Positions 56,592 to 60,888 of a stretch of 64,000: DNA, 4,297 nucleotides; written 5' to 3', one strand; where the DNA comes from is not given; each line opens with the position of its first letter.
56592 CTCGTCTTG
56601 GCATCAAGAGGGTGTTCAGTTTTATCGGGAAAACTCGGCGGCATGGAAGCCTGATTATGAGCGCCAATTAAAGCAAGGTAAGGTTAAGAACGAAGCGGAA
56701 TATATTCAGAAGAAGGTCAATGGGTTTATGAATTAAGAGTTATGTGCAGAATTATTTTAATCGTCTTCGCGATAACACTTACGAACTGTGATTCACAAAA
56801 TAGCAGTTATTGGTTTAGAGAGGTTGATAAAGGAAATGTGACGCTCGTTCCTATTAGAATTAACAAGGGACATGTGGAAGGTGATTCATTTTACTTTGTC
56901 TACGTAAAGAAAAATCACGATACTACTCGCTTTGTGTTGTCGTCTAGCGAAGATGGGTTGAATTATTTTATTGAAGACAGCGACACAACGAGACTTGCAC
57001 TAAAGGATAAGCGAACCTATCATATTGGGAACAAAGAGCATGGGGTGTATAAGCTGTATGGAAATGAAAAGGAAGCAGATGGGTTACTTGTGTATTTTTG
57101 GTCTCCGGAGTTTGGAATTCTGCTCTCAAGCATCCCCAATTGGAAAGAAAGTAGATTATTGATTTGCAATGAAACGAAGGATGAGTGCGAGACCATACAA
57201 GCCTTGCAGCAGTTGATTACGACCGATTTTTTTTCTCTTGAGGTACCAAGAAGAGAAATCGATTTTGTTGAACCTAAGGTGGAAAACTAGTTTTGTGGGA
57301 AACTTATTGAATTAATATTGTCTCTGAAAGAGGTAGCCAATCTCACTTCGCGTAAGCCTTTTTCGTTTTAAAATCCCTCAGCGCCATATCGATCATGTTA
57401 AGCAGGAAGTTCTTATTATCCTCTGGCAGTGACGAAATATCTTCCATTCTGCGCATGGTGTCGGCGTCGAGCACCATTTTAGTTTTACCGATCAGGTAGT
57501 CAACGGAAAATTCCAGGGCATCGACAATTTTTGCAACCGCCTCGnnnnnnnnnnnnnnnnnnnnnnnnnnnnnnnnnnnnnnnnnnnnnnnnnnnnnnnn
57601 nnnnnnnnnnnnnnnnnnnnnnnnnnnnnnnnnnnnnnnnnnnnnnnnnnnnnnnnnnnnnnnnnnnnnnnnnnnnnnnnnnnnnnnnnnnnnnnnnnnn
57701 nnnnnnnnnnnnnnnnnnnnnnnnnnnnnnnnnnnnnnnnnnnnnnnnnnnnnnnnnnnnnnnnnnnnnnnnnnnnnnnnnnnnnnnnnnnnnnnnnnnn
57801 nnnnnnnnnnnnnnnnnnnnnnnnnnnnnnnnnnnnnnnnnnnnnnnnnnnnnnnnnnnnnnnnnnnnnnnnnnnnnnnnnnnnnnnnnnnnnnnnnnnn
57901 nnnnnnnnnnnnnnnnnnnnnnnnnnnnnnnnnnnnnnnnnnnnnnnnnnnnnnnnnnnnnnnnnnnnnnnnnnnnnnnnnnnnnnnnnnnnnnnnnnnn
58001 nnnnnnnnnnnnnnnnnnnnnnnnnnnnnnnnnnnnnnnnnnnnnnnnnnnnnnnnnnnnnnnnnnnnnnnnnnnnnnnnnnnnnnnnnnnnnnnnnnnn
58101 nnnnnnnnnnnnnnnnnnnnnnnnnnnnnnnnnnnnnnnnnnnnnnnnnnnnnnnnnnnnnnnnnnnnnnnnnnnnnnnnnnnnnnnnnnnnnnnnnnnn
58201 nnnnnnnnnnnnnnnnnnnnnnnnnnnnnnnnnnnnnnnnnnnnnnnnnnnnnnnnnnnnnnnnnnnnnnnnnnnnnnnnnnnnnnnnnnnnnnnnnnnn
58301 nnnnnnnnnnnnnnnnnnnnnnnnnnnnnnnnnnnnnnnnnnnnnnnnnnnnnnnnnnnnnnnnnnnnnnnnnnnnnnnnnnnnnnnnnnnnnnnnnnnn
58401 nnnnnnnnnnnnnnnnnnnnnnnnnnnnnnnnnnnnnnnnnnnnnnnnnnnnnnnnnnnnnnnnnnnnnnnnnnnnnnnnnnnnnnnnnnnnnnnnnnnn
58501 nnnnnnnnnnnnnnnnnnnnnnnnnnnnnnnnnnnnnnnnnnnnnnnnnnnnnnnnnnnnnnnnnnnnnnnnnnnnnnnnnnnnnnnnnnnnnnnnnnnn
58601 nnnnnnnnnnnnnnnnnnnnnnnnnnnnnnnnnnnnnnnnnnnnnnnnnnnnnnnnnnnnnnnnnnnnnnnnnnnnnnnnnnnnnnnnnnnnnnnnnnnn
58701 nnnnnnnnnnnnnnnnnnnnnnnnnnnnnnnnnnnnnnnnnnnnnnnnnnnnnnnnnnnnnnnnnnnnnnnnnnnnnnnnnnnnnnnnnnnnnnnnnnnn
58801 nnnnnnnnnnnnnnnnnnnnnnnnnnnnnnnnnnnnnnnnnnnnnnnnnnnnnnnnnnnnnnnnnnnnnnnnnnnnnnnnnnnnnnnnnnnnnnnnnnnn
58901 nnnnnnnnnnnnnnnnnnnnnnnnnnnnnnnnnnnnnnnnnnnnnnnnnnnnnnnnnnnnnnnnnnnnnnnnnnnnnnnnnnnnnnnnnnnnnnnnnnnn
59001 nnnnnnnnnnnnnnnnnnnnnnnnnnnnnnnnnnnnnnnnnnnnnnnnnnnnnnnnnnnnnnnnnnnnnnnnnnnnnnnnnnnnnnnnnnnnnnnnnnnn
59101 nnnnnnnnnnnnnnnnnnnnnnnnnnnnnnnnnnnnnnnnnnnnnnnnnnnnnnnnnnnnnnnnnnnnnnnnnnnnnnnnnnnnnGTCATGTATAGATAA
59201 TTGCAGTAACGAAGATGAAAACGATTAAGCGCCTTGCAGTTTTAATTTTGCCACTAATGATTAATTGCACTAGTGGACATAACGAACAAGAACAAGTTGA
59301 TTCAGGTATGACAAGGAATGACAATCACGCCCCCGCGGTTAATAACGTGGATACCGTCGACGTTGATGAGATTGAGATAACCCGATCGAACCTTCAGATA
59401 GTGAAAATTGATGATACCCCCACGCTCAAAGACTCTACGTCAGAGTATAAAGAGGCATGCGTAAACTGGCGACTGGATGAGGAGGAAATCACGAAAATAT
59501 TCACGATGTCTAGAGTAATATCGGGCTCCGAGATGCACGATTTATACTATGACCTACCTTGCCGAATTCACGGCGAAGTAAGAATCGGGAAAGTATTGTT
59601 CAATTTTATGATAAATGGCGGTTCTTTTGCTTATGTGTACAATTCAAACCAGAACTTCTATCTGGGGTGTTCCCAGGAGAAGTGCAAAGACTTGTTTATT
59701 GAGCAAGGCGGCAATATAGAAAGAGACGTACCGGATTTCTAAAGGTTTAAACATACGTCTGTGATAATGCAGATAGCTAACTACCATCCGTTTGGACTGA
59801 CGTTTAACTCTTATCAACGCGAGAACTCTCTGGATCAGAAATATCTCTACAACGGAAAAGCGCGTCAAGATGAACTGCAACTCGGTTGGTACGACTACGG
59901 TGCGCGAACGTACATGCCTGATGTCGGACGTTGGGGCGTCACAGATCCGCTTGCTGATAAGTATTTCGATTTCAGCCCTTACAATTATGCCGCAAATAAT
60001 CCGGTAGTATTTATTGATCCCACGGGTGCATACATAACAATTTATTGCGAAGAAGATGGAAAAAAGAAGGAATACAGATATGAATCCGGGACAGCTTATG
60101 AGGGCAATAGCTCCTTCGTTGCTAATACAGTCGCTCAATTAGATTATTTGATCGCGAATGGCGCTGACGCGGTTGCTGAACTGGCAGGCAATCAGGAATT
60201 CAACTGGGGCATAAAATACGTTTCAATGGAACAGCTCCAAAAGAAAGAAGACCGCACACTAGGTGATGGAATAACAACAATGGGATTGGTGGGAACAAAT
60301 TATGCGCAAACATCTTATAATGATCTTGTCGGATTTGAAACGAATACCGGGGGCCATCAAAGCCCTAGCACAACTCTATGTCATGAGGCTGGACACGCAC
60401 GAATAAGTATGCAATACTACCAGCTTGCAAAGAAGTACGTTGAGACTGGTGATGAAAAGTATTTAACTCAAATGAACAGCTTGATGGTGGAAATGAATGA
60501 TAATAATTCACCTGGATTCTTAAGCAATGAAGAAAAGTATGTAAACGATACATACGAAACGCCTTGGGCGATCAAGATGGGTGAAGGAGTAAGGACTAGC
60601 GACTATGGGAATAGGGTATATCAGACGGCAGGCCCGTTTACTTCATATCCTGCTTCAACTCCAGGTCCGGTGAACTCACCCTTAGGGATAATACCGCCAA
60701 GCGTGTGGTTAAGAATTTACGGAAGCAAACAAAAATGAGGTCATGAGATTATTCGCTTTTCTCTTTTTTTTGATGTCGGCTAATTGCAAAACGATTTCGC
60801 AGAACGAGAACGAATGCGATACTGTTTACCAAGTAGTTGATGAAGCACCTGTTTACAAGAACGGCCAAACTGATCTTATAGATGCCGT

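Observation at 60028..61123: HExxH peptidase toxin tip paired with a stand-alone TonB-C-like protein as the apparent immunity factor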

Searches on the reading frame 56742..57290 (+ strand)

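Call 3: search_protein_families(library=pfam, proteins=[window:56742-57290:+], max_evalue=1)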
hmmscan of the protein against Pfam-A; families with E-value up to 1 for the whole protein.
window:56742-57290:+ (182 aa): 1 family
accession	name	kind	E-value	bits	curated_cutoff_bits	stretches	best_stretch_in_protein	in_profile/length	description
PF07285.16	DUF1444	-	0.044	13.8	23.8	1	24-65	144-185/264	Protein of unknown function (DUF1444)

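Call 4: search_protein_families(library=ncbifam, proteins=[window:56742-57290:+], max_evalue=1)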
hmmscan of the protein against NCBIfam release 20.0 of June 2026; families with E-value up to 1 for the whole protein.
window:56742-57290:+ (182 aa): 1 family
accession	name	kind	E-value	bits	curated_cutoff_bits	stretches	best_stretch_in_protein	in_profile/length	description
NF010189.0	PRK13668.1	equivalog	0.1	12.1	221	1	25-65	145-185/267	hypothetical protein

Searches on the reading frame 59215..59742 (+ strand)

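Call 3: search_protein_families(library=pfam, proteins=[window:59215-59742:+], max_evalue=1)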
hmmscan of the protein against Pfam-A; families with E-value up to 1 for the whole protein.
window:59215-59742:+ (175 aa): 3 families
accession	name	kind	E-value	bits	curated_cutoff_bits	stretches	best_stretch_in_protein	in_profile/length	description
PF20591.4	DUF6792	-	0.0071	16.2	25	1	51-115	20-86/220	Domain of unknown function (DUF6792)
PF04611.18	AalphaY_MDB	-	0.013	16.1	32.1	1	42-108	38-101/146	Mating type protein A alpha Y mating type dependent binding region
PF17372.7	DUF5394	-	0.1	12.5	25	1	107-158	167-218/243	Family of unknown function (DUF5394)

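Call 4: search_protein_families(library=ncbifam, proteins=[window:59215-59742:+], max_evalue=1)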
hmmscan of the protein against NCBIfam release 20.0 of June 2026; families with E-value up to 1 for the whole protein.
window:59215-59742:+ (175 aa): 0 families

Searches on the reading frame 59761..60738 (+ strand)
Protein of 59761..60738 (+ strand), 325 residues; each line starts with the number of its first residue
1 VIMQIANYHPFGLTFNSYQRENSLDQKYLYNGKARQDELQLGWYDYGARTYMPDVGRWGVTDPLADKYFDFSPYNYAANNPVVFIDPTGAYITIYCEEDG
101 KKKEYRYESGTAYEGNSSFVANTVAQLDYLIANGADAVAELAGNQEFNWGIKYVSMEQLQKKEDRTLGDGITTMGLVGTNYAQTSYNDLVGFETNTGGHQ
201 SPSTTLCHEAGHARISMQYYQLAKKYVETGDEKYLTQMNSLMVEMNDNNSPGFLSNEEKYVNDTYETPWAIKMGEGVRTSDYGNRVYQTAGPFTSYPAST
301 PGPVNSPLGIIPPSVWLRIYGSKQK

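Call 3: search_protein_families(library=pfam, proteins=[window:59761-60738:+], max_evalue=1)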
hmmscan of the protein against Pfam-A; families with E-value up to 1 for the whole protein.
window:59761-60738:+ (325 aa): 1 family
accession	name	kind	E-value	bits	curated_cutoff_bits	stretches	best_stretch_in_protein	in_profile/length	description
PF14891.12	Peptidase_M91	-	0.048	14.4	25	1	111-231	5-121/176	Effector protein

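Call 4: search_protein_families(library=ncbifam, proteins=[window:59761-60738:+], max_evalue=1)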
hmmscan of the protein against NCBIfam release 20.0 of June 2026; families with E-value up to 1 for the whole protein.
window:59761-60738:+ (325 aa): 1 family
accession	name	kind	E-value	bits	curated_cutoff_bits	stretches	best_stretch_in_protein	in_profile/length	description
TIGR03696.1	Rhs_assc_core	domain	1.5e-16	60.6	32.5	1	8-89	1-75/76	RHS repeat-associated core domain-containing protein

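Call 6: find_homologous_proteins(query=window:59761-60738:+)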
Query window:59761-60738:+ (325 aa): 111 proteins with E <= 0.001 among 499 candidates.
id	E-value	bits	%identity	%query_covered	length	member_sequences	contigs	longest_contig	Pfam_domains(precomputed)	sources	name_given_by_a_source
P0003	1.4e-220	749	100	99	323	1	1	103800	-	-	-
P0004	4.3e-138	478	66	98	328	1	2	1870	-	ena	-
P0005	7.2e-118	412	67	84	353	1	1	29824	-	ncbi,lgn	ncbi:MAG: hypothetical protein ACOYXT_04125 [Bacteroidota bacterium]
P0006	5.0e-99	350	56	89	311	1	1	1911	-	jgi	-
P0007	4.7e-38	149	49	44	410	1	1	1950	-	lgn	-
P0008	7.7e-36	142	70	27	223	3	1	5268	-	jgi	jgi:RHS repeat-associated protein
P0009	1.2e-35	141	61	32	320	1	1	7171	PF15639.13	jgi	jgi:RHS repeat-associated protein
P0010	4.7e-35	139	58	37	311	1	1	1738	-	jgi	jgi:RHS repeat-associated protein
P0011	4.3e-34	136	46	45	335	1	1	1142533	-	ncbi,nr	ncbi:MAG: RHS repeat-associated core domain-containing protein [Cyclobacteriaceae bacterium]|nr:RHS 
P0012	4.7e-34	136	56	35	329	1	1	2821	-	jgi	jgi:RHS repeat-associated protein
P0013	1.0e-33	135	46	53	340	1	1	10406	-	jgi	jgi:RHS repeat-associated protein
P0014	1.4e-33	135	44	50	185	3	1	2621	-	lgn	-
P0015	2.6e-33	134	45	49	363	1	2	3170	-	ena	-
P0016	3.0e-33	134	63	30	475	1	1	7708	-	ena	-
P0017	3.9e-33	133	56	35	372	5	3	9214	-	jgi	jgi:RHS repeat-associated protein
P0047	3.2e-30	124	38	68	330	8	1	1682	PF14891.13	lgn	-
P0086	2.1e-24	104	32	98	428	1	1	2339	PF14891.13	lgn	-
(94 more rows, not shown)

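Call 7: find_encoding_contigs(protein=P0005, flank=4000, max_places=3)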
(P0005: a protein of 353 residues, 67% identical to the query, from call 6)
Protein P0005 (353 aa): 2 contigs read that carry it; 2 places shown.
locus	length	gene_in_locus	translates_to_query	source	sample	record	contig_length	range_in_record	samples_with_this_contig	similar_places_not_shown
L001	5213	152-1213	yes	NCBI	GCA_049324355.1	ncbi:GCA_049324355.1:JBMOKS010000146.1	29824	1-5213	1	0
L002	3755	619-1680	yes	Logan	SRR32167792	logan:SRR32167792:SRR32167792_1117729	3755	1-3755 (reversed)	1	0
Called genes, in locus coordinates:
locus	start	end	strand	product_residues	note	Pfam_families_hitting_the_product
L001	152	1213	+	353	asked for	-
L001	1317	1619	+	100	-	PF03544:TonB_C (faint)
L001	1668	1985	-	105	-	-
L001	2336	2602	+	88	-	-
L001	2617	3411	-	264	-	PF12844:HTH_19 (weak), PF13560:HTH_31, PF01381:HTH_3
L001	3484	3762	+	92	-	-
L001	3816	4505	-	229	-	-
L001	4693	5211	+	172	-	PF04002:RadC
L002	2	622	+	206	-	?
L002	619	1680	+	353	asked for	-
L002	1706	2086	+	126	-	-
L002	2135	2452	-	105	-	-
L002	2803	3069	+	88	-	-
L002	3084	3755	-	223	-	?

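Call 8: find_encoding_contigs(protein=P0004, flank=3000, max_places=3)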
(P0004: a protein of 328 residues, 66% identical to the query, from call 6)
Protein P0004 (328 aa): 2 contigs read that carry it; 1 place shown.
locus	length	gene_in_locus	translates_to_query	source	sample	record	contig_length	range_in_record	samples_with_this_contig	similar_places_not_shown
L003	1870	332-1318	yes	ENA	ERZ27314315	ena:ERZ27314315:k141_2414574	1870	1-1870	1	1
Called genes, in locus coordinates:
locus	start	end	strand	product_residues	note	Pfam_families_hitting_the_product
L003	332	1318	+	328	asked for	-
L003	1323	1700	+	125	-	-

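Call 9: find_encoding_contigs(protein=P0006, flank=3000, max_places=3)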
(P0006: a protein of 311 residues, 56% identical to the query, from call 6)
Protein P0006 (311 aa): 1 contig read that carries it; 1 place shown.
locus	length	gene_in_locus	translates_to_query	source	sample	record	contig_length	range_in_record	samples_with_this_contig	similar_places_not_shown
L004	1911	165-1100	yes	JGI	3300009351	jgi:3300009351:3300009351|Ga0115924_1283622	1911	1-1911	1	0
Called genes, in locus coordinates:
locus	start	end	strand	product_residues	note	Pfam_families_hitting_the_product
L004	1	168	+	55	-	?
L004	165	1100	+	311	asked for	-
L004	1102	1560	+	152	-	-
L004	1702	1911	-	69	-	?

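Call 11: find_encoding_contigs(protein=P0086, flank=3000, max_places=3)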
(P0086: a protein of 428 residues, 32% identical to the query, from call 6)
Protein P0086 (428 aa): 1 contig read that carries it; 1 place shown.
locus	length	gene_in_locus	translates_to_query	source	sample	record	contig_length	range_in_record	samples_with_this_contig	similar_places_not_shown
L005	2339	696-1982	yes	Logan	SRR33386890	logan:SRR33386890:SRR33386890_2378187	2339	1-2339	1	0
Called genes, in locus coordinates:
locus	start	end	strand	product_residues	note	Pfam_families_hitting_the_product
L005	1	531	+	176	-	?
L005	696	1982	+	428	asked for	PF14891:Peptidase_M91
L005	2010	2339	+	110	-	?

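Call 12: find_encoding_contigs(protein=P0047, flank=3000, max_places=3)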
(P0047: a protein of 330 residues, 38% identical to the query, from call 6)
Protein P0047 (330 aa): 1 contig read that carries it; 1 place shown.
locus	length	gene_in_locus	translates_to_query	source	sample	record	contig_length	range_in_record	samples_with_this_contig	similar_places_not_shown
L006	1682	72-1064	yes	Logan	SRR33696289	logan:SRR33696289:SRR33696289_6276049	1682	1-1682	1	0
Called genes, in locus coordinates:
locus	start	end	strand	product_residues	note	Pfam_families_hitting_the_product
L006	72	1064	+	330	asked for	PF14891:Peptidase_M91 (weak)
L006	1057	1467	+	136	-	-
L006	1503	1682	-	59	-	?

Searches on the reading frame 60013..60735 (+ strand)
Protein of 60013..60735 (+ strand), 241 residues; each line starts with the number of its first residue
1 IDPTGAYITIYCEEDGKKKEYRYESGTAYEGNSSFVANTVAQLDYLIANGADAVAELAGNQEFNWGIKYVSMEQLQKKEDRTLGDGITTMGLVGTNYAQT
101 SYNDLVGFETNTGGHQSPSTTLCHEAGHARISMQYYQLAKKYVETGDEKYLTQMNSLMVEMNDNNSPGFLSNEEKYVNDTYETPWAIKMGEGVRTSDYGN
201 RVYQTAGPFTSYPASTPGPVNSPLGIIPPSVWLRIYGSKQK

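Call 32: search_protein_families(library=pfam, alignment_id=A4, max_evalue=1)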
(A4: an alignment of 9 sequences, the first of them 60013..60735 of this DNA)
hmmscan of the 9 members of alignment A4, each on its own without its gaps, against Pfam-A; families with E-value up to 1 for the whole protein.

A. member 1, window:60013-60735:+ (241 aa): 1 family
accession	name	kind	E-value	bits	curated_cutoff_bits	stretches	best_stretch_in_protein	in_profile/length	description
PF14891.12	Peptidase_M91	-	0.028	15.2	25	1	27-147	5-121/176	Effector protein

B. families by the number of members that match (of 9 scanned): 6 families
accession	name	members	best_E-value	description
PF14891.12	Peptidase_M91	6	3.1e-10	Effector protein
PF07944.18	Beta-AFase-like_GH127_cat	1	0.0018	Beta-L-arabinofuranosidase, GH127 catalytic domain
PF20591.4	DUF6792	1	0.0093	Domain of unknown function (DUF6792)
PF09173.17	eIF2_C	1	0.29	Initiation factor eIF2 gamma, C terminal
PF13323.11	HPIH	1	0.42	N-terminal domain with HPIH motif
PF03734.19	YkuD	1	0.53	L,D-transpeptidase catalytic domain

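Call 33: search_solved_structures(query=A4, max_evalue=10, show_alignments=2)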
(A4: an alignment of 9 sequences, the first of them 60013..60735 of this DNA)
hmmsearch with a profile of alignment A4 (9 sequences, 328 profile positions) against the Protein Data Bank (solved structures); distinct sequences matched with E-value up to 10: 19.
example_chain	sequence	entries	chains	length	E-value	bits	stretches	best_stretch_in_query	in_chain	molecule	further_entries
8fjp_A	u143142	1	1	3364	1e-13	55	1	12-100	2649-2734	salivary gland surface protein 1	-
9on3_A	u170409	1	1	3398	3.1e-12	50.1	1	14-99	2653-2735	SGS4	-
6h6e_F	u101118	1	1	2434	2.1e-09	40.8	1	14-104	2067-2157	TcdB2,TccC3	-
6suf_F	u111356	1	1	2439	2.1e-09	40.8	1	14-104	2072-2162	TcdB2,TccC3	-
6sup_A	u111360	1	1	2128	6.3e-09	39.2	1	14-101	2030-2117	TcdB2,TccC3,Cell division control protein 42 homolog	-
6suq_A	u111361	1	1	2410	1.4e-08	38.1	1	14-98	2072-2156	TcdB2,TccC3,Genome polyprotein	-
6h6g_A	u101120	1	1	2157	1.7e-08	37.8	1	14-98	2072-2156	TcdB2,TccC3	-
4o9x_A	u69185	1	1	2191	1.8e-08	37.8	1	14-98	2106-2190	TcdB2, TccC3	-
5kis_B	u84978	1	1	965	4.9e-08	36.3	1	13-99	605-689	RHS2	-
9c4k_Q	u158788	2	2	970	6.8e-08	35.8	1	14-99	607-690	Toxin subunit YenC2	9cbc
4igl_B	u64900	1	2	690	7.3e-08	35.7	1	14-98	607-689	YenC2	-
6l7i_G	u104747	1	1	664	9.5e-08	35.4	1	14-98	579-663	TccC2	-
8h8a_A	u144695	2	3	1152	0.00017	24.7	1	34-98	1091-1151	Putative Rhs-family protein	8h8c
9pt5_A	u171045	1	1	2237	0.0003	23.9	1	52-99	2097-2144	Teneurin-like protein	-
7q97_A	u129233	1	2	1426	0.00058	22.9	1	32-106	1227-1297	Rhs family protein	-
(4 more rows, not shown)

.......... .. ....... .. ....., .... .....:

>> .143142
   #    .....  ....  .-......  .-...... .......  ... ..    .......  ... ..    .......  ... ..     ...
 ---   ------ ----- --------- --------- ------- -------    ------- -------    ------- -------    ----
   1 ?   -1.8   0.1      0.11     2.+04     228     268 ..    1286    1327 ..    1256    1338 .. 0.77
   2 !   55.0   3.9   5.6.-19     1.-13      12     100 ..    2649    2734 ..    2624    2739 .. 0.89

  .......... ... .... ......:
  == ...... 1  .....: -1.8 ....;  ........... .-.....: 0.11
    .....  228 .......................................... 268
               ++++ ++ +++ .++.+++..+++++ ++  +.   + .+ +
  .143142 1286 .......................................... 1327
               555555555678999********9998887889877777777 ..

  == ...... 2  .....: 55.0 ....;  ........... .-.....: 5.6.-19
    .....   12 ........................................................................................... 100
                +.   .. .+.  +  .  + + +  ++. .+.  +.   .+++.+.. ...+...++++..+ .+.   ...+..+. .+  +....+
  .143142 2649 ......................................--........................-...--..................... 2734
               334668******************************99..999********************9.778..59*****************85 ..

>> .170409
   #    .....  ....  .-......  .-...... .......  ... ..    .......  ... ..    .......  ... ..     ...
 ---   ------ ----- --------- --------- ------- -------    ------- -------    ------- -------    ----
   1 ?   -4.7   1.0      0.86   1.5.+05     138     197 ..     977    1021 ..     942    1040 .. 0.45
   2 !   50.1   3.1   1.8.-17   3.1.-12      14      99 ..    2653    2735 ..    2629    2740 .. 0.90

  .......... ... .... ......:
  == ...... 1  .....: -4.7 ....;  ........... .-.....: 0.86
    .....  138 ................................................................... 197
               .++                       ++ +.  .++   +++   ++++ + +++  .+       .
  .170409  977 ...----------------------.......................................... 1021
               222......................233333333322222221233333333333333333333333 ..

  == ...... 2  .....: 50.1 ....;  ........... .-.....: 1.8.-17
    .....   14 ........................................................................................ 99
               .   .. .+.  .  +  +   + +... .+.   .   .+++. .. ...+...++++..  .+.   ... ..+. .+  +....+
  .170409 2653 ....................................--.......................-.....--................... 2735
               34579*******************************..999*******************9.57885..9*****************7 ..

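Call 40: predict_structure(alignment_id=A4)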
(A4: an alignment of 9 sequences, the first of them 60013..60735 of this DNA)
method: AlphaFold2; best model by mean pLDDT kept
length: 241 residues; sequences in the alignment: 9
mean_pLDDT: 47.2   pTM: 0.45
mean pLDDT of the five models: 47.2, 46.5, 44.0, 43.7, 43.5
residues with pLDDT >= 90: 6; 70-90: 22; 50-70: 49; < 50: 164
segments of 3 or more residues with pLDDT < 50: 1-14, 16-42, 44-50, 62-117, 185-241
pLDDT, mean of each block of 10 residues (from residue 1): 39 46 44 43 48 53 38 35 31 33 32 43 59 72 90 82 63 62 49 43 35 33 30 31 34
secondary structure, 60 per line:
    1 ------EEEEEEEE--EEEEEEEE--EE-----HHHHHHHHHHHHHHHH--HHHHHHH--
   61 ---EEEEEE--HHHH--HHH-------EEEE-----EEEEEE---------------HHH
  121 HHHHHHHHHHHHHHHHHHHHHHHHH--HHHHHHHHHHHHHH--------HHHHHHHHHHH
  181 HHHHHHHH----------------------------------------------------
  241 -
elements in order: E7-14 E17-24 H34-49 H52-58 E64-69 H72-75 E88-91 E97-102 H118-145 H148-161 H170-188

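Call 56: find_related_loci(query=A6, collection=genome_contigs, flank=3000)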
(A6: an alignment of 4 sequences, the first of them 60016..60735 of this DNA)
Query A6 (240 aa) in genome_contigs; peptide patterns used: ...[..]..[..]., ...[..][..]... (x = any residue, [..] = any of these).
163 stretches matched a pattern; 1 encode a relative of the query (tblastn E <= 1e-3); 1 distinct loci.
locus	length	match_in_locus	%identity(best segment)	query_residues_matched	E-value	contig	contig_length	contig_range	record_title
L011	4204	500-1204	70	1-234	6e-112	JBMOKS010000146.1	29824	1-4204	MAG: Bacteroidota bacterium isolate Betzabe_MAG004 MAG004_146, whole genome shotgun sequence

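Call 63: search_protein_representatives(alignment_id=A5)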
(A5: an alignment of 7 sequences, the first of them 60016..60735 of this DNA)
Query: 7 sequences, 237 profile positions. Proteins with E-value up to 0.001 (for the whole library): 626; up to 1e-10: 68; up to 1e-30: 3. The best 150 are listed.
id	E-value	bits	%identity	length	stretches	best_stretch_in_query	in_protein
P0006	3.9e-108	376.9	-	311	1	1-236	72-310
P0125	2.8e-58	213.7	-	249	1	1-225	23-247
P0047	2.5e-46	174.6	-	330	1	1-203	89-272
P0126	9.4e-25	104.0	-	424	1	1-228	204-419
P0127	3.6e-24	102.1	-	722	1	1-208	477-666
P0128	4.6e-21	91.9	-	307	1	3-230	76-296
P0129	3.4e-20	89.1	-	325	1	1-230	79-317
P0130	4.6e-19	85.3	-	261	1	1-226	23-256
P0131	1.2e-18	84.0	-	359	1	4-209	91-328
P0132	3.1e-18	82.6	-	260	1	1-231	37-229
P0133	7.6e-17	78.1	-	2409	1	1-174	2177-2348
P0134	1.2e-16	77.5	-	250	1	1-209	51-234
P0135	1.8e-16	76.8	-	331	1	1-214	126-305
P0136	2.5e-16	76.4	-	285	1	1-218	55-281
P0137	7.3e-16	74.9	-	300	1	1-189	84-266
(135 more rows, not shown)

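Call 65: search_protein_families(library=pfam, alignment_id=A7, max_evalue=0.001)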
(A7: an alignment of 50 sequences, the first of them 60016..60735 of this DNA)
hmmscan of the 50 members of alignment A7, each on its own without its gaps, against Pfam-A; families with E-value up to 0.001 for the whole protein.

A. member 1, window:60016-60735:+ (240 aa): 0 families

B. families by the number of members that match (of 50 scanned): 3 families
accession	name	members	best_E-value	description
PF14891.12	Peptidase_M91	39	8.1e-21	Effector protein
PF05593.20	RHS_repeat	1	7.7e-08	RHS Repeat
PF13574.12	Reprolysin_2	1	0.00025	Metallo-peptidase family M12B Reprolysin-like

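Call 90: fold_search(model_id=the predicted structure, library=pdb)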
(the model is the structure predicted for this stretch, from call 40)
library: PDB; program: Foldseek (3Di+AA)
matches with E <= 10: 120; with E <= 0.001: 0
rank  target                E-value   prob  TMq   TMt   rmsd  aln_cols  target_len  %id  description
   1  9i1w_LT               1.8e+00  0.02  0.07  0.11  21.3        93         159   13  High resolution structure of the thermophilic 60S ribosomal subunit of Chaetomium thermophilum (released 2025-12-17)
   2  2zm6_G                2.2e+00  0.06  0.10  0.13   7.7        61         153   10  Crystal structure of the Thermus thermophilus 30S ribosomal subunit (released 2009-04-14)
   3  2hj1_A                2.2e+00  0.05  0.10  0.24  13.3        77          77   10  Crystal structure of a 3D domain-swapped dimer of protein HI0395 from Haemophilus influenzae (released 2006-08-29)
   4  8i9p_LT               2.2e+00  0.02  0.08  0.14  17.6        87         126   13  Cryo-EM structure of a Chaetomium thermophilum pre-60S ribosomal subunit - State Mak16 (released 2023-05-17)
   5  8pv6_LT               2.5e+00  0.02  0.08  0.13  18.1        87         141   14  Chaetomium thermophilum pre-60S State 3 - post-5S rotation with Rix1 complex with Foot - composite structure (released 2023-11-15)
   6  2zwv                  2.6e+00  0.12  0.10  0.07  10.9        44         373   11  Crystal structure of Thermus thermophilus 16S rRNA methyltransferase RsmC (TTHA0533) (released 2009-12-22)
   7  5o5j_G                2.6e+00  0.06  0.10  0.13   7.7        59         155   14  Structure of the 30S small ribosomal subunit from Mycobacterium smegmatis (released 2017-07-12)
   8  9bou_A                2.9e+00  0.08  0.10  0.08   9.6        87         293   10  Crystal structure of ATP-grasp ligase PruB from Streptomyces coelicolor A3(2) (released 2024-12-18)
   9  8pv1_LT               3.1e+00  0.02  0.08  0.13  17.2        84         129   11  Chaetomium thermophilum pre-60S State 6 - pre-5S rotation - L1 intermediate - composite structure (released 2023-11-15)
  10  1wj7_MODEL_1_A        3.1e+00  0.01  0.08  0.16  18.1       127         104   12  Solution structure of RSGI RUH-015, a UBA domain from mouse cDNA (released 2005-09-27)
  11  9ijk_A                3.3e+00  0.06  0.11  0.10   7.6        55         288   18  The CryoEM structure of a C-C bond hydrolase MhpC homotetramer (released 2025-07-02)
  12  3dmf                  3.5e+00  0.10  0.10  0.07  10.9        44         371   11  T. Thermophilus 16S rRNA N2 G1207 methyltransferase (RsmC) in complex with AdoMet (released 2008-07-29)
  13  4fgm                  3.5e+00  0.04  0.18  0.10  11.1       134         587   13  Crystal structure of the aminopeptidase N family protein Q5QTY1 from Idiomarina loihiensis. Northeast Structural Genomic (released 2012-08-01)
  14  5bz0_A                3.7e+00  0.18  0.10  0.10   2.5        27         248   11  Crystal structure of IBV papain-like protease PLpro C101S mutant in complex with ubiquitin (released 2016-06-15)
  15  8rd8_GS               3.7e+00  0.06  0.10  0.15   7.6        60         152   15  Cryo-EM structure of P. urativorans 70S ribosome in complex with hibernation factors Balon and RaiA (structure 1). (released 2024-02-21)
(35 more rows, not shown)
